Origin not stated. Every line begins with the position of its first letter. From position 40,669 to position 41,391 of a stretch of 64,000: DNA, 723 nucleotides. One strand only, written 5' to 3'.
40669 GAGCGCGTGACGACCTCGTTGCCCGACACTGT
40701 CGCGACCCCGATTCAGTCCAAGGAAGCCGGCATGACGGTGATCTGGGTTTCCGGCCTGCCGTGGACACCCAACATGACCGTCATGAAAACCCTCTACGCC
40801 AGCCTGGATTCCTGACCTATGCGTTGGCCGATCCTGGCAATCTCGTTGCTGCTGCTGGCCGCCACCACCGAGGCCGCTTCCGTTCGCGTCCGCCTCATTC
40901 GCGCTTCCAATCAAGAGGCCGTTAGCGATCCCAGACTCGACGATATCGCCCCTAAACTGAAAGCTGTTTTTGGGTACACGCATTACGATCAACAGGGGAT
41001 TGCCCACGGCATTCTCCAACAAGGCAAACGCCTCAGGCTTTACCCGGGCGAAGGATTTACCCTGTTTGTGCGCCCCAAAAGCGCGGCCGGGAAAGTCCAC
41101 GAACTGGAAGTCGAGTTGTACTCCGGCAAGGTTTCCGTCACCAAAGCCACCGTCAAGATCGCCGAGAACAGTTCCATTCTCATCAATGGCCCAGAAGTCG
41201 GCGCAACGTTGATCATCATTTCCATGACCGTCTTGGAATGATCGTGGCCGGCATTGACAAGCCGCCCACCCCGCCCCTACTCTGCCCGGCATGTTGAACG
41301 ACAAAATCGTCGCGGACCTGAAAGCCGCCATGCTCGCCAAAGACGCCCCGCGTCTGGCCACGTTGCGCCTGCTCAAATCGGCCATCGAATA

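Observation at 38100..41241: RtcB RNA ligase co-transcribed with an ECF sigma/anti-sigma pair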

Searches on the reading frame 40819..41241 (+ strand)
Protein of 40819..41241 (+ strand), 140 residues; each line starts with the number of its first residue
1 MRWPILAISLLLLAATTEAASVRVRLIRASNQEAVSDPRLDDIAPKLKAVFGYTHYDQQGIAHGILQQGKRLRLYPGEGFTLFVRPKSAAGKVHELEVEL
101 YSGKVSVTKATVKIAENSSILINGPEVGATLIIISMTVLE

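Call 7: search_protein_families(library=pfam, proteins=[window:40819-41241:+], max_evalue=0.01)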
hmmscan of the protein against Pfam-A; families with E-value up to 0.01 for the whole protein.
window:40819-41241:+ (140 aa): 0 families

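Call 8: search_protein_families(library=ncbifam, proteins=[window:40819-41241:+], max_evalue=0.01)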
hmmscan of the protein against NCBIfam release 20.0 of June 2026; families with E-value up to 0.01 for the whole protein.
window:40819-41241:+ (140 aa): 0 families

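Call 20: find_homologous_proteins(query=window:40819-41241:+, max_evalue=0.001)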
Query window:40819-41241:+ (140 aa): 5 proteins with E <= 0.001 among 108 candidates.
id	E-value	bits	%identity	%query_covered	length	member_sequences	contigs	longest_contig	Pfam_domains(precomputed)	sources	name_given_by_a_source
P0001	2.5e-82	291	100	100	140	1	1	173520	-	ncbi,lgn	-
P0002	1.5e-54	201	71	99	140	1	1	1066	-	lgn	-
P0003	2.6e-51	191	69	100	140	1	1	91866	-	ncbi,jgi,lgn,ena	-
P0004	2.5e-46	175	62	99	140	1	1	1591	-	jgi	jgi:hypothetical protein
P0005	1.0e-29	121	46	100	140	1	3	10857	-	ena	-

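Call 35: find_homologous_proteins(query=A1, max_evalue=0.001)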
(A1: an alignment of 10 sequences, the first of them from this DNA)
Query A1 (10 sequences) (140 aa, profile of the alignment): 44 proteins with E <= 0.001 among 7951 candidates.
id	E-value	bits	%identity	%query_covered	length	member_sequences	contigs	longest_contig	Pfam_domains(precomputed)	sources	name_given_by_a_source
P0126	1.2e-51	192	23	82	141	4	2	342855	-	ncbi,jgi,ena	ncbi:MAG: hypothetical protein WCV00_02635 [Verrucomicrobiia bacterium]|jgi:hypothetical protein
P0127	6.4e-50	186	29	99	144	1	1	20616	-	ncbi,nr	ncbi:MAG: hypothetical protein N2689_00170 [Verrucomicrobiae bacterium]|nr:hypothetical protein [Ver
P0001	1.0e-49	186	100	100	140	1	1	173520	-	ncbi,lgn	-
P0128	2.9e-49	184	31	99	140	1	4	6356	-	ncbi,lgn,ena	-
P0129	3.9e-49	184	27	96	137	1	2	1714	-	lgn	-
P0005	3.6e-48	181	46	100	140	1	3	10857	-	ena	-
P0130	3.7e-48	181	26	86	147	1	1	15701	-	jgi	jgi:hypothetical protein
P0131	3.9e-48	181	25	99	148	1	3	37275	-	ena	-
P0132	8.9e-48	180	26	96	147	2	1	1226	-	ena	-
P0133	3.3e-47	178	24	86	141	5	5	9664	-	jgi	-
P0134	3.4e-47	178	23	84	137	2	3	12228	-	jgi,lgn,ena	-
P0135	7.9e-47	176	28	99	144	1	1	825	-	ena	-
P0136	9.8e-47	176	29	99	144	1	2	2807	-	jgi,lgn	-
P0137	1.2e-46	176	25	86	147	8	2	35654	-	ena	-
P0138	2.6e-46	175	30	89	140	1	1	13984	-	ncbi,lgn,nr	ncbi:MAG: hypothetical protein HZA91_01000 [Verrucomicrobia bacterium]|nr:hypothetical protein [Verr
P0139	3.2e-46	174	26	84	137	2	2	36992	-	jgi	jgi:hypothetical protein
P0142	2.5e-45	172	35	84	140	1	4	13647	-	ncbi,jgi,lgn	jgi:hypothetical protein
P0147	4.5e-44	168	26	98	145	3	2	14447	-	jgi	jgi:hypothetical protein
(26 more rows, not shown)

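Call 36: find_encoding_contigs(protein=P0131, flank=6000, max_places=2)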
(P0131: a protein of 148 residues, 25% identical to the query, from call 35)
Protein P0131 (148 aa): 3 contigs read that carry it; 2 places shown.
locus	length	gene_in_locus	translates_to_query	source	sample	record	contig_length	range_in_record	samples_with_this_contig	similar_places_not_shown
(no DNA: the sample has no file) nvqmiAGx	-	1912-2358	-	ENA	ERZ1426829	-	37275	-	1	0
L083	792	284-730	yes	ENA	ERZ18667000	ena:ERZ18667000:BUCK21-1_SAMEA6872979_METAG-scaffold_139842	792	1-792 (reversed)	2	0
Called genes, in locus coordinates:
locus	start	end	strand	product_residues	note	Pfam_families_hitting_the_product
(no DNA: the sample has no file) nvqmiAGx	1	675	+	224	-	?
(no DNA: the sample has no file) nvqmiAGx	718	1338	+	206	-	PF07638:Sigma70_ECF, PF04542:Sigma70_r2, PF08281:Sigma70_r4_2, PF04545:Sigma70_r4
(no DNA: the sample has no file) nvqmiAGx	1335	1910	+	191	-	PF13490:zf-HC2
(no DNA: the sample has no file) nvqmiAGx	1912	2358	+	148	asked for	-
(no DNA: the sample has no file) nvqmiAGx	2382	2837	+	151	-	PF09424:YqeY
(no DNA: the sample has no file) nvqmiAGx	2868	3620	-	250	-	PF01128:IspD, PF12804:NTP_transf_3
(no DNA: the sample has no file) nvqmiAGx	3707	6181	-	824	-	PF02861:Clp_N, PF23569:NBD_SMAX1, PF00004:AAA, PF17871:AAA_lid_9, PF00004:AAA, PF07724:AAA_2, PF07728:AAA_5, PF10431:ClpB_D2-small, +5 more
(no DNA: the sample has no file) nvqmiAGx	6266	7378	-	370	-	PF00217:ATP-gua_Ptrans, PF27454:McsB_C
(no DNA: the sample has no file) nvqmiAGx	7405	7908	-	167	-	PF02151:UVR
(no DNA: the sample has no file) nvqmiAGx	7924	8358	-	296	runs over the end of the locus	PF01063:Aminotran_4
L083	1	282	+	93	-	?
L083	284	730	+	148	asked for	-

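Call 37: find_encoding_contigs(protein=P0139, flank=6000, max_places=2)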
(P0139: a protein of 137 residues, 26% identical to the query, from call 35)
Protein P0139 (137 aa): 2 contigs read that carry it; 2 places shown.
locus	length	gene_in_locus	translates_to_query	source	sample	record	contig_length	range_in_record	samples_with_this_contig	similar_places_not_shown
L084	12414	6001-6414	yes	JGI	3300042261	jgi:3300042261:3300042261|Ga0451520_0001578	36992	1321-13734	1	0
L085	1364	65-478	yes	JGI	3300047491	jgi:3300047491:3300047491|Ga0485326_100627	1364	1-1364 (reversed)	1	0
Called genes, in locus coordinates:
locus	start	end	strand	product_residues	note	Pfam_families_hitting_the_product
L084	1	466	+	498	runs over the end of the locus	-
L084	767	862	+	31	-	-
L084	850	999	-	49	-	-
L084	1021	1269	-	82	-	PF05168:HEPN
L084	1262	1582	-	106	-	PF01909:NTP_transf_2, PF18765:Polbeta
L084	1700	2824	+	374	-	PF21016:RlmN_N, PF04055:Radical_SAM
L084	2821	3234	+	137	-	PF01951:Archease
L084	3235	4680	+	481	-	PF01139:RtcB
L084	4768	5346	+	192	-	PF07638:Sigma70_ECF, PF04542:Sigma70_r2, PF08281:Sigma70_r4_2, PF04545:Sigma70_r4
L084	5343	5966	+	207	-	PF13490:zf-HC2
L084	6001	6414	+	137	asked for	-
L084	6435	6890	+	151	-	PF02637:GatB_Yqey (faint), PF09424:YqeY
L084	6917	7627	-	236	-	PF01128:IspD, PF12804:NTP_transf_3 (weak)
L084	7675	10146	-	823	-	PF02861:Clp_N, PF23569:NBD_SMAX1, PF00004:AAA, PF17871:AAA_lid_9, PF00004:AAA, PF07724:AAA_2, PF07728:AAA_5, PF10431:ClpB_D2-small, +7 more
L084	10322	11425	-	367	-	PF00217:ATP-gua_Ptrans, PF27454:McsB_C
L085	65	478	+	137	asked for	-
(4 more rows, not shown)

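Call 38: find_encoding_contigs(protein=P0147, flank=6000, max_places=2)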
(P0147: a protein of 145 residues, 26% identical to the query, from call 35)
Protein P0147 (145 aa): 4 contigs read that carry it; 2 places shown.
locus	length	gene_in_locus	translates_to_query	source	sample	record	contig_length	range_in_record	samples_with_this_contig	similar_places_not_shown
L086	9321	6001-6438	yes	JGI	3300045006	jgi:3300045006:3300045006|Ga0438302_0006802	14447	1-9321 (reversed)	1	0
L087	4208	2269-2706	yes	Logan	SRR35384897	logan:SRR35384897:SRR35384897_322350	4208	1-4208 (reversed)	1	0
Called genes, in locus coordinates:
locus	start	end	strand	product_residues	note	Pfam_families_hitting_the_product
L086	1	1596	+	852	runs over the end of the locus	PF00521:DNA_topoisoIV, PF03989:DNA_gyraseA_C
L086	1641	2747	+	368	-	PF21016:RlmN_N, PF04055:Radical_SAM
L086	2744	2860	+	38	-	-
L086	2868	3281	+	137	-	PF01951:Archease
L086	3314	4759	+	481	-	PF01139:RtcB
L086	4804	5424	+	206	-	PF07638:Sigma70_ECF, PF04542:Sigma70_r2, PF08281:Sigma70_r4_2, PF04545:Sigma70_r4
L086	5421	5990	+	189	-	PF13490:zf-HC2 (weak)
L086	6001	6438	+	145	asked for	-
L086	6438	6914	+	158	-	PF09424:YqeY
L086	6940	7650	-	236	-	PF01128:IspD, PF12804:NTP_transf_3 (weak)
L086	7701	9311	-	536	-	PF17871:AAA_lid_9, PF02151:UVR (faint), PF00158:Sigma54_activat, PF00004:AAA, PF07724:AAA_2, PF07728:AAA_5, PF10431:ClpB_D2-small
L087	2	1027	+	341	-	?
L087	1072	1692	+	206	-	PF07638:Sigma70_ECF, PF04542:Sigma70_r2, PF08281:Sigma70_r4_2, PF04545:Sigma70_r4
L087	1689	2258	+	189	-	PF13490:zf-HC2 (weak)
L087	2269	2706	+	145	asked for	-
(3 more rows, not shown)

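Call 39: find_encoding_contigs(protein=P0142, flank=6000, max_places=2)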
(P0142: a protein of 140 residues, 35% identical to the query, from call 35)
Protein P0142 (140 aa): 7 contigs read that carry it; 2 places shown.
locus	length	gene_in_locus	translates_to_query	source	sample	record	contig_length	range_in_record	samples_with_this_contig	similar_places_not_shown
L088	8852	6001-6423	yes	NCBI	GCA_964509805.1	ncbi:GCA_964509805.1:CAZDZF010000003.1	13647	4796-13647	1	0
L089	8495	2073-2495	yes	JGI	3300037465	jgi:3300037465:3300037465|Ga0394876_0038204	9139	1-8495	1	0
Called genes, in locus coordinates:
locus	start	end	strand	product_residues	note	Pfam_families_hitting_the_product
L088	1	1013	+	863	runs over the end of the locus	PF00521:DNA_topoisoIV, PF03989:DNA_gyraseA_C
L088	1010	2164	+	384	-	PF21016:RlmN_N, PF04055:Radical_SAM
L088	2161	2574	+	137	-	PF01951:Archease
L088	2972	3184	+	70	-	-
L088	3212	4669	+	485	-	PF01139:RtcB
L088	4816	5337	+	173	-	PF07638:Sigma70_ECF, PF04542:Sigma70_r2, PF08281:Sigma70_r4_2, PF04545:Sigma70_r4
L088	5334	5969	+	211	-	-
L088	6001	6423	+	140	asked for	-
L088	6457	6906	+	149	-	PF09424:YqeY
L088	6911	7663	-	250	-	PF01128:IspD, PF02348:CTP_transf_3 (weak), PF12804:NTP_transf_3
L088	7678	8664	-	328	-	PF02470:MlaD, PF28544:Helical_needle (weak)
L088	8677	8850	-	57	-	?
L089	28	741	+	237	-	PF01139:RtcB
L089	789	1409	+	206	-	PF07638:Sigma70_ECF, PF04542:Sigma70_r2, PF08281:Sigma70_r4_2, PF04545:Sigma70_r4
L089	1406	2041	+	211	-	-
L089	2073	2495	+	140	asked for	-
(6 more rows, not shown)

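Call 49: predict_structure(alignment_id=A2)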
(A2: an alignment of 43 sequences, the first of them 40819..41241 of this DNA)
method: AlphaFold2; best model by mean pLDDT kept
length: 140 residues; sequences in the alignment: 43
mean_pLDDT: 90.3   pTM: 0.80
mean pLDDT of the five models: 90.3, 89.5, 88.8, 88.5, 88.2
residues with pLDDT >= 90: 114; 70-90: 8; 50-70: 8; < 50: 10
segments of 3 or more residues with pLDDT < 50: 1-3, 10-16
pLDDT, mean of each block of 10 residues (from residue 1): 53 57 98 94 97 97 94 97 95 96 97 96 96 97
secondary structure, 60 per line:
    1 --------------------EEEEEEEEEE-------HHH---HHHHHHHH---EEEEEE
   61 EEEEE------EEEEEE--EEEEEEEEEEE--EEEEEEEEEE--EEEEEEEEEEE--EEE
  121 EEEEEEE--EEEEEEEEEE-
elements in order: E21-30 H44-51 E55-65 E72-77 E80-90 E93-102 E105-115 E118-127 E130-139

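Call 58: search_protein_families(library=pfam, alignment_id=A2, max_evalue=1)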
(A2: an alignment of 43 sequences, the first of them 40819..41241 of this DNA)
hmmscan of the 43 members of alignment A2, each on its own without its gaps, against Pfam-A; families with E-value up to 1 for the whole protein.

A. member 1, window:40819-41241:+ (140 aa): 1 family
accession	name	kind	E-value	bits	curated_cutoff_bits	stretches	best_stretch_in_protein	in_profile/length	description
PF07517.20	SecA_DEAD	-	0.063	13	24.6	1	43-84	66-107/290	SecA DEAD-like domain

B. families by the number of members that match (of 43 scanned): 11 families
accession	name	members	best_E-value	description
PF10168.15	Nup88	8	0.0066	Nuclear pore component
PF15337.11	Vasculin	7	0.021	Vascular protein family Vasculin-like 1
PF07238.19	PilZ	3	0.023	PilZ domain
PF07517.20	SecA_DEAD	1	0.063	SecA DEAD-like domain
PF19826.4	DUF6307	1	0.066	Family of unknown function (DUF6307)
PF08775.15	ParB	1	0.1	ParB family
PF10631.14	DUF2477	1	0.12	Protein of unknown function (DUF2477)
PF22425.1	ORF126-like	1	0.16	Hypothetical protein ORF126-like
PF13475.11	DUF4116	1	0.18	Domain of unknown function (DUF4116)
PF03089.20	RAG2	1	0.23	Recombination activating protein 2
PF12477.13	TraW_N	1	0.91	Sex factor F TraW protein N terminal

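Call 59: search_solved_structures(query=A2, max_evalue=10)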
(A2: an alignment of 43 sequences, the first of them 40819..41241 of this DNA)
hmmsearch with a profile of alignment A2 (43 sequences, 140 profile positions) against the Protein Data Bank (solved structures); distinct sequences matched with E-value up to 10: 3.
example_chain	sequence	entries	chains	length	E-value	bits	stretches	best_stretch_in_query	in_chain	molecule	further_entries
7byv_A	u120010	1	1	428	0.43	13.4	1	76-140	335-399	Galactan 1,3-beta-galactosidase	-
7byx_A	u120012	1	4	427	0.43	13.4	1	76-140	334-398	Galactan 1,3-beta-galactosidase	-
7bys_A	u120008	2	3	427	0.43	13.4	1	76-140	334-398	Galactan 1,3-beta-galactosidase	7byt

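Call 60: fold_search(model_id=the predicted structure, library=pdb)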
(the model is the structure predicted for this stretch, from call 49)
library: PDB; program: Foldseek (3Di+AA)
matches with E <= 10: 773; with E <= 0.001: 0
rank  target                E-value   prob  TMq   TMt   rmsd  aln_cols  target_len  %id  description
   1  5wln_A                1.2e-03  0.91  0.27  0.11  21.0       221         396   13  Cryo-EM structure of the T2SS secretin XcpQ from Pseudomonas aeruginosa (released 2017-10-25)
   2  9kgz                  6.2e-03  0.95  0.33  0.35   9.9       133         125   10  Crystal structure of a de novo designed monomeric mainly-beta protein B10 (monoclinic) (released 2025-07-02)
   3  9kgy_A                1.1e-02  0.92  0.33  0.35  10.1       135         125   11  Crystal structure of a de novo designed monomeric mainly-beta protein B10 (orthorhombic) (released 2025-07-02)
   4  1rlw                  1.7e-02  0.84  0.32  0.35  12.4       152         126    8  CALCIUM-PHOSPHOLIPID BINDING DOMAIN FROM CYTOSOLIC PHOSPHOLIPASE A2 (released 1998-02-25)
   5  7ah9_5O               1.7e-02  0.77  0.32  0.10  22.8       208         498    9  Substrate-engaged type 3 secretion system needle complex from Salmonella enterica typhimurium - SpaR state 1 (released 2021-03-17)
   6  1cjy_A                2.0e-02  0.89  0.34  0.10  12.3       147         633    7  HUMAN CYTOSOLIC PHOSPHOLIPASE A2 (released 2000-04-20)
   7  1cjy_B                2.9e-02  0.77  0.33  0.09  13.0       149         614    7  HUMAN CYTOSOLIC PHOSPHOLIPASE A2 (released 2000-04-20)
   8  7ah9_5J               5.9e-02  0.60  0.33  0.10  19.5       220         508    9  Substrate-engaged type 3 secretion system needle complex from Salmonella enterica typhimurium - SpaR state 1 (released 2021-03-17)
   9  6iej_A                6.9e-02  0.63  0.32  0.35  12.9       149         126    7  The C2 domain of cytosolic phospholipase A2 alpha bound to phosphatidylcholine (released 2019-05-22)
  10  7ah9_5E               6.9e-02  0.54  0.33  0.10  20.0       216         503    9  Substrate-engaged type 3 secretion system needle complex from Salmonella enterica typhimurium - SpaR state 1 (released 2021-03-17)
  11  7ah9_5C               8.2e-02  0.72  0.37  0.12  19.5       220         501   10  Substrate-engaged type 3 secretion system needle complex from Salmonella enterica typhimurium - SpaR state 1 (released 2021-03-17)
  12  3w56                  8.2e-02  0.47  0.28  0.33  12.0       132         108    8  Structure of a C2 domain (released 2013-10-23)
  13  7ah9_5P               8.6e-02  0.54  0.34  0.11  22.3       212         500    9  Substrate-engaged type 3 secretion system needle complex from Salmonella enterica typhimurium - SpaR state 1 (released 2021-03-17)
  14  6q15_B                8.6e-02  0.47  0.33  0.10  21.9       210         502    8  Structure of the Salmonella SPI-1 injectisome needle complex (released 2019-10-23)
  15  6i1x_A                1.0e-01  0.60  0.36  0.11  19.6       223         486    8  Aeromonas hydrophila ExeD (released 2019-04-10)
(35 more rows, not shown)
